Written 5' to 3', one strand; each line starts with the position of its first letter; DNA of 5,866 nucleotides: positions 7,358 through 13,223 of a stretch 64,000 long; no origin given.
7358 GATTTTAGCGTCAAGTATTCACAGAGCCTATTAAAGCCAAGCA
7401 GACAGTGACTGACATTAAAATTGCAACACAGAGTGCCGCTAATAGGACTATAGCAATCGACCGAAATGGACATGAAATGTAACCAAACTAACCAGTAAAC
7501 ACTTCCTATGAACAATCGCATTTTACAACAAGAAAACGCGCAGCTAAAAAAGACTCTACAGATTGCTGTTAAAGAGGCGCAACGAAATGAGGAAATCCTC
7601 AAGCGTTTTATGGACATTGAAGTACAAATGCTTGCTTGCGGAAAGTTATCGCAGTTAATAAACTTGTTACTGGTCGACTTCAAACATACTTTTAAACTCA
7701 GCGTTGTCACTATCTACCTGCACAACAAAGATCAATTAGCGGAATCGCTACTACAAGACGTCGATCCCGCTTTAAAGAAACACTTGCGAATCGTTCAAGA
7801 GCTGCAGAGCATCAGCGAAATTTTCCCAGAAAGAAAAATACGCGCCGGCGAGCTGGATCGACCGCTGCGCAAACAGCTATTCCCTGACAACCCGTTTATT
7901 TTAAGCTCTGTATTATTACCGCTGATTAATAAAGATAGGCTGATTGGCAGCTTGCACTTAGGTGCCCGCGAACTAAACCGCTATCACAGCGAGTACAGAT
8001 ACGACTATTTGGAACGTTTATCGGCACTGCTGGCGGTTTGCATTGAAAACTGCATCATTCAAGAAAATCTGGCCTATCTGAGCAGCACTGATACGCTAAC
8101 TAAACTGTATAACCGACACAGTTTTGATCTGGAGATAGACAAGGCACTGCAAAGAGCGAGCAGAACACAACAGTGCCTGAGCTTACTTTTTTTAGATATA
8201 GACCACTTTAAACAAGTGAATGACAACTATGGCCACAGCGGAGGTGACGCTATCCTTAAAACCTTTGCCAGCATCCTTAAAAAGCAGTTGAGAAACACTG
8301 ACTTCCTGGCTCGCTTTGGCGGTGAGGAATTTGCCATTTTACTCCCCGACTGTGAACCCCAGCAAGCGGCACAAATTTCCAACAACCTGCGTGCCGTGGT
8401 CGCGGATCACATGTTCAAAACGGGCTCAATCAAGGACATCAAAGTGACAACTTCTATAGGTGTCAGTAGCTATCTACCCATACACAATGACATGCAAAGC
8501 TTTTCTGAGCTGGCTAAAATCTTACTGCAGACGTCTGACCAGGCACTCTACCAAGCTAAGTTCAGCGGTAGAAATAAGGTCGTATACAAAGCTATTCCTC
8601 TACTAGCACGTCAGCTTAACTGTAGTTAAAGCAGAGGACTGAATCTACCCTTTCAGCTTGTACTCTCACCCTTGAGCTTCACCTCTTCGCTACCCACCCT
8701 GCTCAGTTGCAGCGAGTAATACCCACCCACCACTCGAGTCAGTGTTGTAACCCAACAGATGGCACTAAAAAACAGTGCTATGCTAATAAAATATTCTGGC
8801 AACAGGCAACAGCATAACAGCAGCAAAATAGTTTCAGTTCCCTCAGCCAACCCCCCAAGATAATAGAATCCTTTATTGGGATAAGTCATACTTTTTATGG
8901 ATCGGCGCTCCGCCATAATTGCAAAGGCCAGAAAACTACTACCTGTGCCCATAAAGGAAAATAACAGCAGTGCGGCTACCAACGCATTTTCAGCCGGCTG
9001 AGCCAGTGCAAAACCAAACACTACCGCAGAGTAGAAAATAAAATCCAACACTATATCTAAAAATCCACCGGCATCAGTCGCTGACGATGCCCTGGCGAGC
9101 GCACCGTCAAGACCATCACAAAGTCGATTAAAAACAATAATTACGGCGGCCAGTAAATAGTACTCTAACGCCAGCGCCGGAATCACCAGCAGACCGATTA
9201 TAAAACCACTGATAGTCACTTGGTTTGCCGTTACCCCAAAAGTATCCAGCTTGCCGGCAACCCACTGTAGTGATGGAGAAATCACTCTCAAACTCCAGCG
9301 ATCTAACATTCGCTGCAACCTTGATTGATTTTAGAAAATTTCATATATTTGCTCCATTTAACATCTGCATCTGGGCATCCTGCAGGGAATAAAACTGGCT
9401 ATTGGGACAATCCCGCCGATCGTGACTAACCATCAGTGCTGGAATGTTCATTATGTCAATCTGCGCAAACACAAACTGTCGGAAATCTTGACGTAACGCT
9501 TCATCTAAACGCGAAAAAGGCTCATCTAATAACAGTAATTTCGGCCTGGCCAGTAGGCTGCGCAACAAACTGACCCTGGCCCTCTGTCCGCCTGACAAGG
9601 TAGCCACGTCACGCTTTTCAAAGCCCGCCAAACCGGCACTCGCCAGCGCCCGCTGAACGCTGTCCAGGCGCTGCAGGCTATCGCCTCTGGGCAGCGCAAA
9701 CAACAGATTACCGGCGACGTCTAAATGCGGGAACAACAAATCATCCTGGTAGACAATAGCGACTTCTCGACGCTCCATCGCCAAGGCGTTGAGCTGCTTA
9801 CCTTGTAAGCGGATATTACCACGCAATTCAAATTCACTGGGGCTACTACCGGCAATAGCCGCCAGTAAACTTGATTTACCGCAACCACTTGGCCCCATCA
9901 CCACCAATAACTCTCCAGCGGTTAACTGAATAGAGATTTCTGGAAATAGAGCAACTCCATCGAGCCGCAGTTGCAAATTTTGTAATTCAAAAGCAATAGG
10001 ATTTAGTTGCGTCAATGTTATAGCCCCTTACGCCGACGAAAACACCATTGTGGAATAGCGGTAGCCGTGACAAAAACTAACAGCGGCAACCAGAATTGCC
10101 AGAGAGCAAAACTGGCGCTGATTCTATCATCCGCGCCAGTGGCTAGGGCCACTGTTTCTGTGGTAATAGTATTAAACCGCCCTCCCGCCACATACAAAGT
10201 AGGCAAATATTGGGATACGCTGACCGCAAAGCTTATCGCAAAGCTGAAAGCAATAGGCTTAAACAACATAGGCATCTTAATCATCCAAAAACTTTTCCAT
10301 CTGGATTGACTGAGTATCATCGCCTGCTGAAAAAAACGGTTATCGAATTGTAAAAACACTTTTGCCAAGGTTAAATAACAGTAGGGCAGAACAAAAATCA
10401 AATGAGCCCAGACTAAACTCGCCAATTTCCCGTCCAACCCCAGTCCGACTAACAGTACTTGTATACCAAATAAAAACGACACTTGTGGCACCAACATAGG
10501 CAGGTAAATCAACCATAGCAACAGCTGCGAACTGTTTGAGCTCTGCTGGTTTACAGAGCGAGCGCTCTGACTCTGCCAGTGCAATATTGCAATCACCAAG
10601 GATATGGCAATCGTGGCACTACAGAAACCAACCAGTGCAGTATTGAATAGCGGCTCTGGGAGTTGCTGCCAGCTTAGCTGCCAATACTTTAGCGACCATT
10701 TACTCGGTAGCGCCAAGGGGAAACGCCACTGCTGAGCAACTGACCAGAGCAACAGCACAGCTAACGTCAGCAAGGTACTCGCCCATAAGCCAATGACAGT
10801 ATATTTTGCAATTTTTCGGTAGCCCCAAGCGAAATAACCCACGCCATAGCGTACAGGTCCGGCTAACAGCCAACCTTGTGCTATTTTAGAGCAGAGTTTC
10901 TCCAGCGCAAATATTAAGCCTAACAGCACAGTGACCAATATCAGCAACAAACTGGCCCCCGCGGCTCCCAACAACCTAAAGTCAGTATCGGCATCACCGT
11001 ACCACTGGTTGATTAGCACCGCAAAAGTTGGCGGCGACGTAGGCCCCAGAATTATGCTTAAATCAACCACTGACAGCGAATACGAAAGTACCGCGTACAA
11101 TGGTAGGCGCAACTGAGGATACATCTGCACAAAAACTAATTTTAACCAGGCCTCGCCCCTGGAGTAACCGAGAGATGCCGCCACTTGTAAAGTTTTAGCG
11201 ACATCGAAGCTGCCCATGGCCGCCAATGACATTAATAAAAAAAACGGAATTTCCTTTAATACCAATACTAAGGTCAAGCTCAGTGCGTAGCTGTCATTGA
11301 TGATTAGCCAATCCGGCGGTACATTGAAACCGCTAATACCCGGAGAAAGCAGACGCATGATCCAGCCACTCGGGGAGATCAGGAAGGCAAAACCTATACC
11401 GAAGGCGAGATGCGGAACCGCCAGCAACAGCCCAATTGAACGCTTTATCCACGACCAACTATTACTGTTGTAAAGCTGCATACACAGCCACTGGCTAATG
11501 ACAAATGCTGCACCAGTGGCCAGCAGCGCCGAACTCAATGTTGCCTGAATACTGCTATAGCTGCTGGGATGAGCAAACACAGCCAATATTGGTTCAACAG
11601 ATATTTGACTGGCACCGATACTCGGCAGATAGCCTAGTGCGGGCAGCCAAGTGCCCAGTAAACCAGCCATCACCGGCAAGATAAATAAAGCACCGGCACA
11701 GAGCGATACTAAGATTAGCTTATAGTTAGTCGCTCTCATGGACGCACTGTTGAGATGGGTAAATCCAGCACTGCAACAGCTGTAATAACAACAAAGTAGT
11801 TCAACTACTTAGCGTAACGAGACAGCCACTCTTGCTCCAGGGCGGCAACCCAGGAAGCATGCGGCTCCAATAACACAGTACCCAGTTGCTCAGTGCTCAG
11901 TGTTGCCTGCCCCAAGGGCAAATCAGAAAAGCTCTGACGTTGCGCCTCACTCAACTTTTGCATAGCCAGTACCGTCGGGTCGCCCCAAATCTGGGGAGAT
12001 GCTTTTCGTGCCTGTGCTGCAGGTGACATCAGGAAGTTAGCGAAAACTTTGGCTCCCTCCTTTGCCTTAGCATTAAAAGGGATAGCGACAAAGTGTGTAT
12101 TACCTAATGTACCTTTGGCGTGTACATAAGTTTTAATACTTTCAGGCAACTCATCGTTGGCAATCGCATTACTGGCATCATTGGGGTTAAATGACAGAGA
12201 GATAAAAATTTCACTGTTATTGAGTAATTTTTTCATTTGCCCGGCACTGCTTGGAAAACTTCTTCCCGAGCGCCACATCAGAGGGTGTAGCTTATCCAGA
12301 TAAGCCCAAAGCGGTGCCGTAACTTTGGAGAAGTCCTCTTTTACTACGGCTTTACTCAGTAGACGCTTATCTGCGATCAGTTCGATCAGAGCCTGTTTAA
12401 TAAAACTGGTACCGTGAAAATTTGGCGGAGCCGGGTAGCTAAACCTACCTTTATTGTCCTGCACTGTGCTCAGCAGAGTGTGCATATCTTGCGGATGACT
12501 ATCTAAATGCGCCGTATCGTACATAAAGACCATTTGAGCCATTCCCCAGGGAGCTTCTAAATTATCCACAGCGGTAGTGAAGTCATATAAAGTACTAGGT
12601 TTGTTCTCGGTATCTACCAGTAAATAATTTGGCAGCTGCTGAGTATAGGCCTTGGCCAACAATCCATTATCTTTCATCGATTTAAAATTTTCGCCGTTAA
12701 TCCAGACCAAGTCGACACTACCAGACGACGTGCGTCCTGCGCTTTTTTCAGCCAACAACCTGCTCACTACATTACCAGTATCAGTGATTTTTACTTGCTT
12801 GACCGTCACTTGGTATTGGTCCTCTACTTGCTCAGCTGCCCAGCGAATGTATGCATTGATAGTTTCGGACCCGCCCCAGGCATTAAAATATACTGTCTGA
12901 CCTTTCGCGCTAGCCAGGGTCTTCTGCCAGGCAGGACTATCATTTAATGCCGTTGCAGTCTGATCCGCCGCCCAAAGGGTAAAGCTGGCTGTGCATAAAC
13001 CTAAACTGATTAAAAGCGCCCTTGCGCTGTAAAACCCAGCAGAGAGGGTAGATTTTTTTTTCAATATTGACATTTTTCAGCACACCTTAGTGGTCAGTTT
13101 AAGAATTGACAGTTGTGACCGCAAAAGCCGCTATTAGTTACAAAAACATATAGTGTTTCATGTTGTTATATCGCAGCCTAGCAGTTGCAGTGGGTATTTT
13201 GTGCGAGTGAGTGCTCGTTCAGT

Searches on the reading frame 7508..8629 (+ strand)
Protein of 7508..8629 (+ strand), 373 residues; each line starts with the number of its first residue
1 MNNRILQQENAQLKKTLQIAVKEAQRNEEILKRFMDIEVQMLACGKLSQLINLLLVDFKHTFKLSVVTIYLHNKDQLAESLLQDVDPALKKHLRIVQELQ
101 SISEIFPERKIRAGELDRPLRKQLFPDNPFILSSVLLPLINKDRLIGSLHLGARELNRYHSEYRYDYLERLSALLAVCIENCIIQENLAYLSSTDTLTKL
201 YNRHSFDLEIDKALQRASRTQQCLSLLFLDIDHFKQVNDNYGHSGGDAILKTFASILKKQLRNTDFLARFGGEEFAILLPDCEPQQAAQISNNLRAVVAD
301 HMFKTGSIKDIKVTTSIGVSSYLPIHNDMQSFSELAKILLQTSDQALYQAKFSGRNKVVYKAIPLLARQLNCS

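Call 86: search_protein_families(library=pfam, proteins=[window:7508-8629:+], max_evalue=0.00001)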
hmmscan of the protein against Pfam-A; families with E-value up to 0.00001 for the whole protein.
window:7508-8629:+ (373 aa): 2 families
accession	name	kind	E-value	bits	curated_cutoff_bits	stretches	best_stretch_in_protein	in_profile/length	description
PF00990.26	GGDEF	-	6e-47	159.9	23.8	1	193-357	2-161/161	Diguanylate cyclase, GGDEF domain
PF04340.18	DUF484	-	1e-08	35.6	24.2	1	7-180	53-215/219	Protein of unknown function, DUF484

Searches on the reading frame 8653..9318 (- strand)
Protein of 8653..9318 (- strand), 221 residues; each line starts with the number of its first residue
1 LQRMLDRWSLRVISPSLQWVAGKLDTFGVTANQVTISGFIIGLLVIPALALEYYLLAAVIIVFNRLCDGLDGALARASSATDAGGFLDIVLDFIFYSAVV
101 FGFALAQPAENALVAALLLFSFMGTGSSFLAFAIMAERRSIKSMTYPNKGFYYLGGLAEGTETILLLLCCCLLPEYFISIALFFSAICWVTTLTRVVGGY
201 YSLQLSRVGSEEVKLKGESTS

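Call 86: search_protein_families(library=pfam, proteins=[window:8653-9318:-], max_evalue=0.00001)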
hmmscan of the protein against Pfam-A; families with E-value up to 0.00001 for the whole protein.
window:8653-9318:- (221 aa): 1 family
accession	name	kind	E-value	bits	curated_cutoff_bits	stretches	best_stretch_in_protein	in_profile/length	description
PF01066.26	CDP-OH_P_transf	-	7.1e-10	39.9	22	1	30-180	3-138/152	CDP-alcohol phosphatidyltransferase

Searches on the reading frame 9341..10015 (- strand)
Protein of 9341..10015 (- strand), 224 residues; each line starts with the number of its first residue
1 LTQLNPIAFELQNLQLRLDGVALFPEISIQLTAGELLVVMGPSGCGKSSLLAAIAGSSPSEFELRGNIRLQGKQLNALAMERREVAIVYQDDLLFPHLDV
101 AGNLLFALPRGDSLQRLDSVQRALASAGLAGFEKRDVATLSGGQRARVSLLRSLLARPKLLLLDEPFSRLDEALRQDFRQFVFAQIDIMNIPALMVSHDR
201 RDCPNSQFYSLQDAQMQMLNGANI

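Call 86: search_protein_families(library=pfam, proteins=[window:9341-10015:-], max_evalue=0.00001)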
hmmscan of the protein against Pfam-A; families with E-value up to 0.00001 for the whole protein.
window:9341-10015:- (224 aa): 1 family
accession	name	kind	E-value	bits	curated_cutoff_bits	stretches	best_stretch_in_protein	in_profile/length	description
PF00005.33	ABC_tran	-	7e-31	108.1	25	1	26-167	3-136/137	ABC transporter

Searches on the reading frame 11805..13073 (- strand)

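Call 86: search_protein_families(library=pfam, proteins=[window:11805-13073:-], max_evalue=0.00001)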
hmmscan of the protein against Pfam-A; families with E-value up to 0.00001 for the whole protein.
window:11805-13073:- (422 aa): 1 family
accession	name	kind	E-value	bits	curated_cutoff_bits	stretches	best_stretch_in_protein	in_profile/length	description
PF13416.11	SBP_bac_8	-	1.1e-20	75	27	1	79-359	2-254/279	Bacterial extracellular solute-binding protein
